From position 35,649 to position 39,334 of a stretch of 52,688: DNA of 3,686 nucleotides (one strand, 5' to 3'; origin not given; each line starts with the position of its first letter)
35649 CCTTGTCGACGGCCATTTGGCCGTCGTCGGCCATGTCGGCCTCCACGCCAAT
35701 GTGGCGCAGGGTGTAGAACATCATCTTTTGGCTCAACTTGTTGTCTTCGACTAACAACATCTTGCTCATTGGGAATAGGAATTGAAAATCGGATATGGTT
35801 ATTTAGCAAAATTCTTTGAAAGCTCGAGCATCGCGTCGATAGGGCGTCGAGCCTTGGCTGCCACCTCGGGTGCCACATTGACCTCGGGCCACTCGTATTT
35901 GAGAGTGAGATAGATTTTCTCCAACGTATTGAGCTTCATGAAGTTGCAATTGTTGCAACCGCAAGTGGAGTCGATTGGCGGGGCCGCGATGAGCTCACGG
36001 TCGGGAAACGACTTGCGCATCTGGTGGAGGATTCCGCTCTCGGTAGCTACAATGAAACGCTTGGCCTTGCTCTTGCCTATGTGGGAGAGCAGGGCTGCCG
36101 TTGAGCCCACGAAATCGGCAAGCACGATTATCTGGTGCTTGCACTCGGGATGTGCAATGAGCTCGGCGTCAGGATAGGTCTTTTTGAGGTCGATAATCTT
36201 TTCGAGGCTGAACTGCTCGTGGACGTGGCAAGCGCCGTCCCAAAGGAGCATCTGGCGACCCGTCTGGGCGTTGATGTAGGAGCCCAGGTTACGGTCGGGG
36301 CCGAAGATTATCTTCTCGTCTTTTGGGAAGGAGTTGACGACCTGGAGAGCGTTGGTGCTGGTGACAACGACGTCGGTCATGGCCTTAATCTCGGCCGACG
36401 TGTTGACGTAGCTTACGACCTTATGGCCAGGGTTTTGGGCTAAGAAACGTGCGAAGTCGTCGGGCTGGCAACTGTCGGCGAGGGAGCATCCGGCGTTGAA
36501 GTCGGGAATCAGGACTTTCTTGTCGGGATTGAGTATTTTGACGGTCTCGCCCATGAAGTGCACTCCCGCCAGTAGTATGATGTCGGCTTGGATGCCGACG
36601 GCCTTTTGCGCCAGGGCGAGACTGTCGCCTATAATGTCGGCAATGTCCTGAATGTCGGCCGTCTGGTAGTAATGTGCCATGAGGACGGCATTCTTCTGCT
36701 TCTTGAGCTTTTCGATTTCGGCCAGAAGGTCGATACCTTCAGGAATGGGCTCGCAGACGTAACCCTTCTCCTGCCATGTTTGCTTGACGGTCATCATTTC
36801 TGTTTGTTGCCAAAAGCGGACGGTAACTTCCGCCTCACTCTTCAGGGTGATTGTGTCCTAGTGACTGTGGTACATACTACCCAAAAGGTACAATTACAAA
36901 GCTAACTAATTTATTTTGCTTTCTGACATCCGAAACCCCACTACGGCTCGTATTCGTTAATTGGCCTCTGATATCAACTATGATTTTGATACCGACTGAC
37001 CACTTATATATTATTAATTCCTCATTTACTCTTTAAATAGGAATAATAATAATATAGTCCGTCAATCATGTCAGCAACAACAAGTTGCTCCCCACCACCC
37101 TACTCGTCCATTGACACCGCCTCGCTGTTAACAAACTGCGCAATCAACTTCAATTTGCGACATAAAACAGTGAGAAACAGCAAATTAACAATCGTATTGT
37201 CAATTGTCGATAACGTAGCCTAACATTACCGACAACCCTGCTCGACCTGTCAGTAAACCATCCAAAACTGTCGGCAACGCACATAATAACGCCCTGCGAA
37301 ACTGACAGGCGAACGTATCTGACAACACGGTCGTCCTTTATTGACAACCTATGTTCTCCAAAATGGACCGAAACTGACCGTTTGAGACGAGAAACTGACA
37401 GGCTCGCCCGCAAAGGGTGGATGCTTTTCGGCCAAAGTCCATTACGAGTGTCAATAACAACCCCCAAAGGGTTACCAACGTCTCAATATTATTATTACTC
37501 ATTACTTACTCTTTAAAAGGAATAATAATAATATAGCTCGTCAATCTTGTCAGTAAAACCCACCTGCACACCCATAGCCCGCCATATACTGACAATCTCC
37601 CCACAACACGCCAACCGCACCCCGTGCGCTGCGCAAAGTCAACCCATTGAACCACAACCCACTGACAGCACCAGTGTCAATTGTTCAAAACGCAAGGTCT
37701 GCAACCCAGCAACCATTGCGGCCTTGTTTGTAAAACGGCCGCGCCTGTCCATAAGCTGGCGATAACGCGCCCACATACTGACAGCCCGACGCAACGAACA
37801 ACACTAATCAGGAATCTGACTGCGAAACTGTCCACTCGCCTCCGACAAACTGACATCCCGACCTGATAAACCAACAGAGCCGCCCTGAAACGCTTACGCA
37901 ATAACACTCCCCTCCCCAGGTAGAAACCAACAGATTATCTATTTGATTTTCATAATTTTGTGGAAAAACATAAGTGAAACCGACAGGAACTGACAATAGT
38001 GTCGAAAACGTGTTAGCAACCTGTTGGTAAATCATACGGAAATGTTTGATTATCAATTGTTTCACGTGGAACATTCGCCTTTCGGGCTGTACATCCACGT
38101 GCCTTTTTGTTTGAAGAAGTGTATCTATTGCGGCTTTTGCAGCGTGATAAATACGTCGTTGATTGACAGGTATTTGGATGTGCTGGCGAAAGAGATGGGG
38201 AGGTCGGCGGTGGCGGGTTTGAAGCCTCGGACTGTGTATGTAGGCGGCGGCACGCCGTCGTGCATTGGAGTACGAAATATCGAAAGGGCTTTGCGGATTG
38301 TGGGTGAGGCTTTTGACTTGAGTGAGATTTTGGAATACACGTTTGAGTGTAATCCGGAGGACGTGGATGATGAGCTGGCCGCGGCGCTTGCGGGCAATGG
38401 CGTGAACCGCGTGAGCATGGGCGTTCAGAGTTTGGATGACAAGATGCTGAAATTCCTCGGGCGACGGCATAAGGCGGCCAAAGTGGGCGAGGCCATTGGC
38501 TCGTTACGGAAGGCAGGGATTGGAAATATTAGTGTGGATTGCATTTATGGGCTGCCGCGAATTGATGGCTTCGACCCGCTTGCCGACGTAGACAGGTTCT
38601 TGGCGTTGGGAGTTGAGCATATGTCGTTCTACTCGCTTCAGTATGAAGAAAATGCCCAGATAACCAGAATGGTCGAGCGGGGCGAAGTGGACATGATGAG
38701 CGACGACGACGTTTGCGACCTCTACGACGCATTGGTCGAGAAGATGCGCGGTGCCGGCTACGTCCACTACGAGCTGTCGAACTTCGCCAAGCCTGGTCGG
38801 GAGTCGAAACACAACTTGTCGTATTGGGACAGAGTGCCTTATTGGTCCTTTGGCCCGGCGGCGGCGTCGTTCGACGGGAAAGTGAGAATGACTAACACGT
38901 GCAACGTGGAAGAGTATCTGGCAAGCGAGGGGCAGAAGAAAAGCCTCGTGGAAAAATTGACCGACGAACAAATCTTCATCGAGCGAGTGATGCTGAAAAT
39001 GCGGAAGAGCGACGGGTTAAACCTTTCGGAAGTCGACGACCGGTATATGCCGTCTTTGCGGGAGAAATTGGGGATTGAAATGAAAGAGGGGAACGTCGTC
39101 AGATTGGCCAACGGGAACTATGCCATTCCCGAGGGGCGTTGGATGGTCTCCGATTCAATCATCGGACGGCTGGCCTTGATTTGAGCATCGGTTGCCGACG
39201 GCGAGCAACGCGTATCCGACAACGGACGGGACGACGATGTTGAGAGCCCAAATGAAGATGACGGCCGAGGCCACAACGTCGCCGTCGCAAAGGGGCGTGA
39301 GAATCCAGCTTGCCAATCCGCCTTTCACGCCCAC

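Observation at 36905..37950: ORF-free ~1.05-kb structured spacer between divergent nadA and hemW, built from two diverged ~480-bp tandem units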

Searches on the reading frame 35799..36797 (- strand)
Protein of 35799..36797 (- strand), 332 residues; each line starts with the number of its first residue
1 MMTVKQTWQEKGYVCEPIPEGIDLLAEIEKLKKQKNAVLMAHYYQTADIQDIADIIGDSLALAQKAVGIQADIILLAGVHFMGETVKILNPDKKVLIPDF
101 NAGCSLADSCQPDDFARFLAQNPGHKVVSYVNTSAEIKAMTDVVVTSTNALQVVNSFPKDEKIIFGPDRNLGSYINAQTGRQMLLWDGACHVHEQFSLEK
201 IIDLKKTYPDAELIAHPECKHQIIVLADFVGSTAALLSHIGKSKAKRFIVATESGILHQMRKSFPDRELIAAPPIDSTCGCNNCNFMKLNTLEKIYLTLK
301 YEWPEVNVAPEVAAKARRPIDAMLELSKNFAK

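Call 9: find_encoding_contigs(protein=window:35799-36797:-, flank=6000, max_places=8)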
Protein window:35799-36797:- (332 aa): 15 contigs read that carry it; 8 places shown.
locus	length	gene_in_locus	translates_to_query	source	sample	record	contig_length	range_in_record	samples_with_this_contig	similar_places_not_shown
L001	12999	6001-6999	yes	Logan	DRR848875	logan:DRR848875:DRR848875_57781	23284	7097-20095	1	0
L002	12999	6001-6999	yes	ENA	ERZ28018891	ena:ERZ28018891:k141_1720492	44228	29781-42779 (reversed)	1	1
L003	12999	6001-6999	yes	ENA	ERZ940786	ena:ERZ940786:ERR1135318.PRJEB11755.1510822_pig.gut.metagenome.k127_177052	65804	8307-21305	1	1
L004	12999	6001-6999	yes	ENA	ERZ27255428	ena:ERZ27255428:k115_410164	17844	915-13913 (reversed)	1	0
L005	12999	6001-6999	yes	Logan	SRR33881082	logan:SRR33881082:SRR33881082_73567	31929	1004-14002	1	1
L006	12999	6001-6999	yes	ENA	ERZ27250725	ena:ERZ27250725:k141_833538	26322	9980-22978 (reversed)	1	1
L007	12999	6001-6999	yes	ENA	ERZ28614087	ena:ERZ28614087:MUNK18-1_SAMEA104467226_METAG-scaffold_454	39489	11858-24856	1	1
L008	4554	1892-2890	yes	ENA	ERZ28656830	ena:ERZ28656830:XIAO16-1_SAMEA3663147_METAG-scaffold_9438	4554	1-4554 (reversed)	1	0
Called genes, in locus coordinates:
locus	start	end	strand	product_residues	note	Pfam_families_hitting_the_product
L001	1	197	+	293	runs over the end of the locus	PF13276:HTH_21, PF00665:rve, PF24764:rva_4 (weak), PF13683:rve_3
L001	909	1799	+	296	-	PF01545:Cation_efflux, PF16916:ZT_dimer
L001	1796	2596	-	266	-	PF00398:RrnaAD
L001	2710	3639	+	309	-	-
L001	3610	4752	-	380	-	PF04055:Radical_SAM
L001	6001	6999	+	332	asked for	PF02445:NadA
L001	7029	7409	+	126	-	PF00072:Response_reg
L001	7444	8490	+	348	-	PF05496:RuvB_N, PF00004:AAA, PF07728:AAA_5 (faint), PF13401:AAA_22 (faint), PF17864:AAA_lid_4, PF05491:WHD_RuvB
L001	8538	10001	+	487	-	PF01943:Polysacc_synt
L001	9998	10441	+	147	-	PF00692:dUTPase, PF22769:DCD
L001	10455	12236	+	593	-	PF13428:TPR_14 (faint), PF00515:TPR_1 (faint), PF07719:TPR_2 (faint), PF12895:ANAPC3 (faint), PF13174:TPR_6 (faint), PF13432:TPR_16 (faint), PF23914:TPR_CcmH_CycH (faint), PF13181:TPR_8 (faint), +7 more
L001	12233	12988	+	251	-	PF14125:DUF4292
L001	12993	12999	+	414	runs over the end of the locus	PF01551:Peptidase_M23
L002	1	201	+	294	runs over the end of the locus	PF13276:HTH_21, PF00665:rve, PF13683:rve_3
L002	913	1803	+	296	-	PF01545:Cation_efflux, PF16916:ZT_dimer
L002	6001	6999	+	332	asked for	PF02445:NadA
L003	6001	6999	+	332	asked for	PF02445:NadA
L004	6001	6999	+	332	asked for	PF02445:NadA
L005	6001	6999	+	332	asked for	PF02445:NadA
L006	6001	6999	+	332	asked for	PF02445:NadA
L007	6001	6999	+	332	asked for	PF02445:NadA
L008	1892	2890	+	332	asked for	PF02445:NadA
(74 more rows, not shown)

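Call 11: find_related_loci(query=window:35799-36797:-, collection=genome_contigs, flank=5000)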
Query window:35799-36797:- (332 aa) in genome_contigs; peptide patterns used: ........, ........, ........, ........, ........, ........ (x = any residue, [..] = any of these).
600 stretches matched a pattern (row limit reached: there are more); 580 encode a relative of the query (tblastn E <= 1e-3); the best 80 are kept; 80 distinct loci.
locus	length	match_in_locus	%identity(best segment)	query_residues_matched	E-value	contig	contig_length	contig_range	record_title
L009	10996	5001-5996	87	1-332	0e+0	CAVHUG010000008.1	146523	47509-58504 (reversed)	Pseudobutyrivibrio sp. isolate H07637-L1_cleanbin_000017 genome assembly, contig: Spades_H07637-L1_contig_35, whole geno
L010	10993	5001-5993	86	2-332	0e+0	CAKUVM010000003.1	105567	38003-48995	MAG: uncultured Bacteroidales bacterium isolate REFINED_METABAT215_TOP10_CONTIGS_1500_ASSEMBLY_K77_MERGED__Hadza_MoBio_h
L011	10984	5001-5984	87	5-332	0e+0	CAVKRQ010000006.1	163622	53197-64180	bacterium isolate H07689-L1_cleanbin_000001 genome assembly, contig: Spades_H07689-L1_contig_12, whole genome shotgun se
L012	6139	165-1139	67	7-331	4e-154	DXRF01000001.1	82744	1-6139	MAG TPA_asm: Parabacteroides sp. isolate HRGM_Genome_1745 HRGM_Genome_1745_1, whole genome shotgun sequence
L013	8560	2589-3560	69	4-327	2e-153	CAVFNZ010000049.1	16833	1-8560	Clostridium sp. CAG:217 isolate H07667-L1_cleanbin_000039 genome assembly, contig: Spades_H07667-L1_contig_2988, whole g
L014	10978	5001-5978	68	6-331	3e-153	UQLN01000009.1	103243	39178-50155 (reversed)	uncultured Parabacteroides sp. isolate UMGS407 genome assembly, contig: NODE_116_length_103243_cov_6.26296, whole genome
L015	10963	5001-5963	68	7-327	7e-153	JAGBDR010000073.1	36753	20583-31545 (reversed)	MAG: Parabacteroides sp. isolate RGIG9024 Water_deer_Rectum-4__c2803, whole genome shotgun sequence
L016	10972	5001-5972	67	4-327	2e-152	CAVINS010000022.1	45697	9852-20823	Bacteroidaceae bacterium isolate H07634-L1_cleanbin_000035 genome assembly, contig: Spades_H07634-L1_contig_538, whole g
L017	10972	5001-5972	67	4-327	2e-152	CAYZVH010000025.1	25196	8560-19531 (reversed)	MAG TPA_asm: uncultured Bacteroides sp. isolate binchicken_co323_390 genome assembly, contig: NODE_1719_length_25196_cov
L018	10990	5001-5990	65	2-331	4e-152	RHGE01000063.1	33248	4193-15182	Marinilabiliaceae bacterium JC017 scaffold_62, whole genome shotgun sequence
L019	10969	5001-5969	69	10-330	3e-152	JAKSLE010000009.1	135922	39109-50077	MAG: Bacteroidales bacterium isolate Horse_feces91 MAG091_9, whole genome shotgun sequence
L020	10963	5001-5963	69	11-331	1e-151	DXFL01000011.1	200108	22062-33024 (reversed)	MAG TPA_asm: Candidatus Barnesiella excrementigallinarum isolate CHK169-14362 CHK169__C332216_L200108_SAMEA104467483, wh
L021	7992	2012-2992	65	2-328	8e-152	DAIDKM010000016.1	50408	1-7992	MAG TPA_asm: Paludibacter sp. isolate clean407 NODE_16_length_50408_cov_4.411615, whole genome shotgun sequence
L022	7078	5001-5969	68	5-327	2e-151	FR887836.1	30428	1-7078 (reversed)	Bacteroides sp. CAG:443 genomic scaffold, scf169, whole genome shotgun sequence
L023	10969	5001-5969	66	5-327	1e-151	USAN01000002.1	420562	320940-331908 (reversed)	uncultured Bacteroides sp. isolate UMGS1534 genome assembly, contig: NODE_3_length_420562_cov_10.116053, whole genome sh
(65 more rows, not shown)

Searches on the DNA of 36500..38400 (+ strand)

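Call 5: search_rna_families(source=window, start=36500, end=38400, threshold=evalue, max_evalue=10)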
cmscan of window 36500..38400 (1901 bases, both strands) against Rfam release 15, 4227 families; matches with E-value up to 10: 3.
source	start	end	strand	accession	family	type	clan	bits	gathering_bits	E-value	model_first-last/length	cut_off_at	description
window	36556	36607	+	RF00057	RyhB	Gene; sRNA;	-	19.6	55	1.5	1-67/67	no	RyhB RNA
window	37202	37237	-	RF04081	mir-1992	Gene; miRNA;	-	17.3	70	1.6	20-54/75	no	mir-1992 microRNA precursor family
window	37474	37551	-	RF00160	snoZ159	Gene; snRNA; snoRNA; CD-box;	CL00065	17.2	39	8.6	1-86/86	no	Small nucleolar RNA Z159/U59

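Call 23: search_dna_similar(query=window:36900-38030:+, collection=plasmids, mode=distant, max_evalue=0.01)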
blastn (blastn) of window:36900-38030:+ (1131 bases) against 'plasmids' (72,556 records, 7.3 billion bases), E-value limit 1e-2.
No match.

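Call 61: search_dna_similar(query=window:36900-38030:+, collection=phages, mode=distant, max_evalue=0.01)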
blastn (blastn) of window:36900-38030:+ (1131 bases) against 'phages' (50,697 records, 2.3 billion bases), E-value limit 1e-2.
No match.

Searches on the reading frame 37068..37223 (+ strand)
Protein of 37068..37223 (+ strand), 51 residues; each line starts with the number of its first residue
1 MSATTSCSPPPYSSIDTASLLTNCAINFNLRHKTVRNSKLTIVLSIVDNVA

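Call 60: search_protein_families(library=pfam, proteins=[window:37068-37223:+], max_evalue=1)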
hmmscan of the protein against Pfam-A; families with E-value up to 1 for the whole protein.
window:37068-37223:+ (51 aa): 0 families

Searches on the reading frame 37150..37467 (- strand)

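Call 60: search_protein_families(library=pfam, proteins=[window:37150-37467:-], max_evalue=1)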
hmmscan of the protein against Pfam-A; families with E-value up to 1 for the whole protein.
window:37150-37467:- (105 aa): 1 family
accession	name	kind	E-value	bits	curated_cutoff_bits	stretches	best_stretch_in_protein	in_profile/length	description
PF19353.4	DUF5930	-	0.032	13.7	27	1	26-65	7-46/320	Family of unknown function (DUF5930)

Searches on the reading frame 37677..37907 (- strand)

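Call 60: search_protein_families(library=pfam, proteins=[window:37677-37907:-], max_evalue=1)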
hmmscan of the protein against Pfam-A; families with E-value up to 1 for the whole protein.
window:37677-37907:- (76 aa): 1 family
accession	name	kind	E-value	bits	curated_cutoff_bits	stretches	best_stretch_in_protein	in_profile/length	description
PF10813.13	Herpesvir_UL11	-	0.047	13.9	21.2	1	18-27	5-14/32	Herpesvirus UL11 homologue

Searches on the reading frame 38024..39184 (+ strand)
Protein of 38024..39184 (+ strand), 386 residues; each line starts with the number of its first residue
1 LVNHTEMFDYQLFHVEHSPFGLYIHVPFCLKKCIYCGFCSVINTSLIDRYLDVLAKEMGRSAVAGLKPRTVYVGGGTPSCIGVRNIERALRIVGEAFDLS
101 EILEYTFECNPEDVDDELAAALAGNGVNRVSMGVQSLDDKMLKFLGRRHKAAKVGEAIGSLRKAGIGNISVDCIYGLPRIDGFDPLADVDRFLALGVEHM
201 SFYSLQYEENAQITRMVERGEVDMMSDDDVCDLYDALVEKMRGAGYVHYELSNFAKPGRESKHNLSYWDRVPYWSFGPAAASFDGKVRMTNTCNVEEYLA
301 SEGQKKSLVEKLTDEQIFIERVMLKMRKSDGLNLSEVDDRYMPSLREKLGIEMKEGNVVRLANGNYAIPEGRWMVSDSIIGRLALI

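Call 20: search_protein_families(library=pfam, proteins=[window:38024-39184:+], max_evalue=0.00001)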
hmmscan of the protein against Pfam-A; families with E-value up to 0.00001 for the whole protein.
window:38024-39184:+ (386 aa): 1 family
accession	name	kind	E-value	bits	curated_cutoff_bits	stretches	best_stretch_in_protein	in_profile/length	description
PF04055.27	Radical_SAM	-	8.5e-22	78.5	29.5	1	23-180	1-154/166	Radical SAM superfamily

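Call 30: find_homologous_proteins(query=window:38024-39184:+, max_evalue=1e-40)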
Query window:38024-39184:+ (386 aa): 3147 proteins with E <= 1e-40 among 8000 candidates; the best 120 are listed.
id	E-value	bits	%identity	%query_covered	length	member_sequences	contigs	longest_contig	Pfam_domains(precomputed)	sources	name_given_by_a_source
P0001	1.2e-250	849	97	98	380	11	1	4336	PF04055.28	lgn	-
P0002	3.9e-222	755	86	98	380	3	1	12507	PF04055.28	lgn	-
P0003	1.5e-140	486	57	99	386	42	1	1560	PF04055.28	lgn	-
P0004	1.7e-135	470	54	96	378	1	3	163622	PF04055.28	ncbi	-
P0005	5.7e-134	465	54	96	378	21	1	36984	PF04055.28,PF06969.23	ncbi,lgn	-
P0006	2.3e-133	463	52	99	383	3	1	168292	PF04055.28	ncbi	-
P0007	8.6e-132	458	56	96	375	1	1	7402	PF04055.28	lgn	-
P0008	3.1e-130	452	55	96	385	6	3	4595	PF04055.28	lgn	-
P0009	1.1e-129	451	53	96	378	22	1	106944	PF04055.28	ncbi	-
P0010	2.2e-129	450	55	96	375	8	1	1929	PF04055.28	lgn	-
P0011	5.2e-129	448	51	99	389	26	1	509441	PF04055.28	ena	-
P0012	5.3e-129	448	51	99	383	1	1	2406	PF04055.28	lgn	-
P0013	8.7e-129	448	51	99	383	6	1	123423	PF04055.28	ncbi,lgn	-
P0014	1.9e-128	447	54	97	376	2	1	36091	PF04055.28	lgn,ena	-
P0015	4.3e-128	445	54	96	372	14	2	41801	PF04055.28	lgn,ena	-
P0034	1.4e-109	384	48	96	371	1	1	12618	PF04055.28,PF06969.23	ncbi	-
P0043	4.0e-86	307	44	94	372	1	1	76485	PF04055.28,PF06969.23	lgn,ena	-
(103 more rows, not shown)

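Call 31: find_encoding_contigs(protein=P0002, flank=4000, max_places=1)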
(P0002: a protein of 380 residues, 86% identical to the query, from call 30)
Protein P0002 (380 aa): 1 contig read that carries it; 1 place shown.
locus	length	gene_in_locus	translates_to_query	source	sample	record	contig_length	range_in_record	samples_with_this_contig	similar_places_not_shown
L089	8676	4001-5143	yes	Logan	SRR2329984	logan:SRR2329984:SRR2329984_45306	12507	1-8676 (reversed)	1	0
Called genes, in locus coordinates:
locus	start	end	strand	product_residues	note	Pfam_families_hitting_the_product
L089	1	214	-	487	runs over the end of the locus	PF01943:Polysacc_synt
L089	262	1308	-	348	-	PF05496:RuvB_N, PF00004:AAA, PF07728:AAA_5 (faint), PF13401:AAA_22 (faint), PF17864:AAA_lid_4, PF05491:WHD_RuvB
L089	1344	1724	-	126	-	PF00072:Response_reg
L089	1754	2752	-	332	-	PF02445:NadA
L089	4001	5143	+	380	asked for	PF04055:Radical_SAM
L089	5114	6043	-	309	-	-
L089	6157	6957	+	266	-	PF00398:RrnaAD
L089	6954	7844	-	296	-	PF01545:Cation_efflux, PF16916:ZT_dimer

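Call 32: find_encoding_contigs(protein=P0005, flank=4000, max_places=1)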
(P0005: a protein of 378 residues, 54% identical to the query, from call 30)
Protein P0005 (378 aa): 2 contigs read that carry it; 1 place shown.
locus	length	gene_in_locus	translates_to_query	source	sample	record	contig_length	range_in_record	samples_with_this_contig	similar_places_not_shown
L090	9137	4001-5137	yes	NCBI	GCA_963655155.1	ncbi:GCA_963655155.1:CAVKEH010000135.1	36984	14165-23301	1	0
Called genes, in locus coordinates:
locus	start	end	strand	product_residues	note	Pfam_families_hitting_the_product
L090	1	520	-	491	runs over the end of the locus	PF01943:Polysacc_synt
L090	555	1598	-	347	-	PF05496:RuvB_N, PF00004:AAA, PF07728:AAA_5 (faint), PF13401:AAA_22 (faint), PF17864:AAA_lid_4, PF05491:WHD_RuvB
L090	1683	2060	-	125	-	PF00072:Response_reg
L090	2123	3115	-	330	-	PF02445:NadA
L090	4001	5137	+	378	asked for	PF04055:Radical_SAM, PF06969:HemN_C (weak)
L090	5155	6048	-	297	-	-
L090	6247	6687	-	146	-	-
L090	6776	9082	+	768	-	PF07980:SusD_RagB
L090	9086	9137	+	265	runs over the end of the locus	PF00398:RrnaAD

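Call 33: find_encoding_contigs(protein=P0011, flank=4000, max_places=1)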
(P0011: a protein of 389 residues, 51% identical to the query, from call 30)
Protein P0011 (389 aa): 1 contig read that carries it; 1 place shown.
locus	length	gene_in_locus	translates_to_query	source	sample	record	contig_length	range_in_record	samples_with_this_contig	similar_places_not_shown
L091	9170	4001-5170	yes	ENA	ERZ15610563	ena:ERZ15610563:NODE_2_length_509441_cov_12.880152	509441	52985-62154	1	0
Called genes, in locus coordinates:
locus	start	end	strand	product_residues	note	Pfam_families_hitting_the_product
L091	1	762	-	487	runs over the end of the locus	PF01943:Polysacc_synt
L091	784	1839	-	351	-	PF05496:RuvB_N, PF00004:AAA, PF07728:AAA_5 (faint), PF17864:AAA_lid_4, PF05491:WHD_RuvB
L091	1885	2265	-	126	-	PF00072:Response_reg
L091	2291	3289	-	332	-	PF02445:NadA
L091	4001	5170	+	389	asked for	PF04055:Radical_SAM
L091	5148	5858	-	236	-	-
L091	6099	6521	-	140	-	-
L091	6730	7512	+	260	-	PF00398:RrnaAD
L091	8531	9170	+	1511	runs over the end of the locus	PF00310:GATase_2, PF04898:Glu_syn_central, PF01645:Glu_synthase, PF01493:GXGXG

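Call 34: find_encoding_contigs(protein=P0015, flank=4000, max_places=1)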
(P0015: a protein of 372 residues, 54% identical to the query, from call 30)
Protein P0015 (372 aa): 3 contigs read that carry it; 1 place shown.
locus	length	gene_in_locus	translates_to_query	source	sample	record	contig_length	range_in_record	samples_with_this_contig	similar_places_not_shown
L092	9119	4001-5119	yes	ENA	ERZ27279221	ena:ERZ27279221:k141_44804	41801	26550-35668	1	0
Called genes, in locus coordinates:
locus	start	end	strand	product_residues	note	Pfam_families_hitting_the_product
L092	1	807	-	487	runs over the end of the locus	PF01943:Polysacc_synt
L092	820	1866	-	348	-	PF05496:RuvB_N, PF00004:AAA, PF07728:AAA_5 (faint), PF13401:AAA_22 (faint), PF17864:AAA_lid_4, PF05491:WHD_RuvB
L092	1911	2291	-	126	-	PF00072:Response_reg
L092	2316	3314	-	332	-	PF02445:NadA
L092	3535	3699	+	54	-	-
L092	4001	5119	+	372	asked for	PF04055:Radical_SAM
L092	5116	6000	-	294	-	-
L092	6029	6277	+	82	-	-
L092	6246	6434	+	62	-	-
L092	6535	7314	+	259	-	PF00398:RrnaAD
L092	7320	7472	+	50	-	-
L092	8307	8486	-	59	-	-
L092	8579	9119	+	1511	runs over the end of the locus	PF00310:GATase_2, PF04898:Glu_syn_central, PF01645:Glu_synthase, PF01493:GXGXG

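Call 76: find_encoding_contigs(protein=P0043, flank=3500, max_places=1)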
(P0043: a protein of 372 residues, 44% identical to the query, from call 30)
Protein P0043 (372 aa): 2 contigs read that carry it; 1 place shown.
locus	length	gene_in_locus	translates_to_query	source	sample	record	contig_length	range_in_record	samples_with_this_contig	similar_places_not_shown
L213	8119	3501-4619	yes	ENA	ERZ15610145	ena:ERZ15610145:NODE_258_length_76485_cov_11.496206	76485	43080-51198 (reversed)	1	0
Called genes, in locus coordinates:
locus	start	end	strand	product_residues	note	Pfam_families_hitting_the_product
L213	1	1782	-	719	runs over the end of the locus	PF00009:GTP_EFTU, PF03144:GTP_EFTU_D2, PF22042:EF-G_D2, PF14492:EFG_III, PF03764:EFG_IV, PF00679:EFG_C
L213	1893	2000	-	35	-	-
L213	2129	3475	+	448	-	-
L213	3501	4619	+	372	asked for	PF04055:Radical_SAM, PF06969:HemN_C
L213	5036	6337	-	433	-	PF14821:Thr_synth_N, PF00291:PALP, PF24857:THR4_C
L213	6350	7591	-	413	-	PF01676:Metalloenzyme, PF10143:PhosphMutase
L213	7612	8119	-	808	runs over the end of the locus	PF00696:AA_kinase, PF01842:ACT (faint), PF13840:ACT_7, PF22468:ACT_9, PF13840:ACT_7 (weak), PF22468:ACT_9, PF03447:NAD_binding_3, PF00742:Homoserine_dh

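Call 77: find_encoding_contigs(protein=P0034, flank=3500, max_places=1)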
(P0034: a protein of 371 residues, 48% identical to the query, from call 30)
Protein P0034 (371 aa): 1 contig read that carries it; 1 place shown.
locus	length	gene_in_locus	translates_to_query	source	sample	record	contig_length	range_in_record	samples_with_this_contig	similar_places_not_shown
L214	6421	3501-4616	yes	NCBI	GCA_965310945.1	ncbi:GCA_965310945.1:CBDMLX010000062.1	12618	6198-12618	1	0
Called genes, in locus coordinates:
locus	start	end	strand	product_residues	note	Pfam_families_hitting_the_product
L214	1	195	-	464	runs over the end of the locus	PF01943:Polysacc_synt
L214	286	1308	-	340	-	PF05496:RuvB_N, PF07728:AAA_5 (faint), PF00004:AAA, PF17864:AAA_lid_4, PF05491:WHD_RuvB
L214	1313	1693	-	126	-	PF00072:Response_reg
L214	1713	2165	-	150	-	PF02445:NadA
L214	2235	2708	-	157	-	PF02445:NadA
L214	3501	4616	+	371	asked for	PF04055:Radical_SAM, PF06969:HemN_C (faint)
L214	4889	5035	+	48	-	-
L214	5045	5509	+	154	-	-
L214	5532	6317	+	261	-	PF00398:RrnaAD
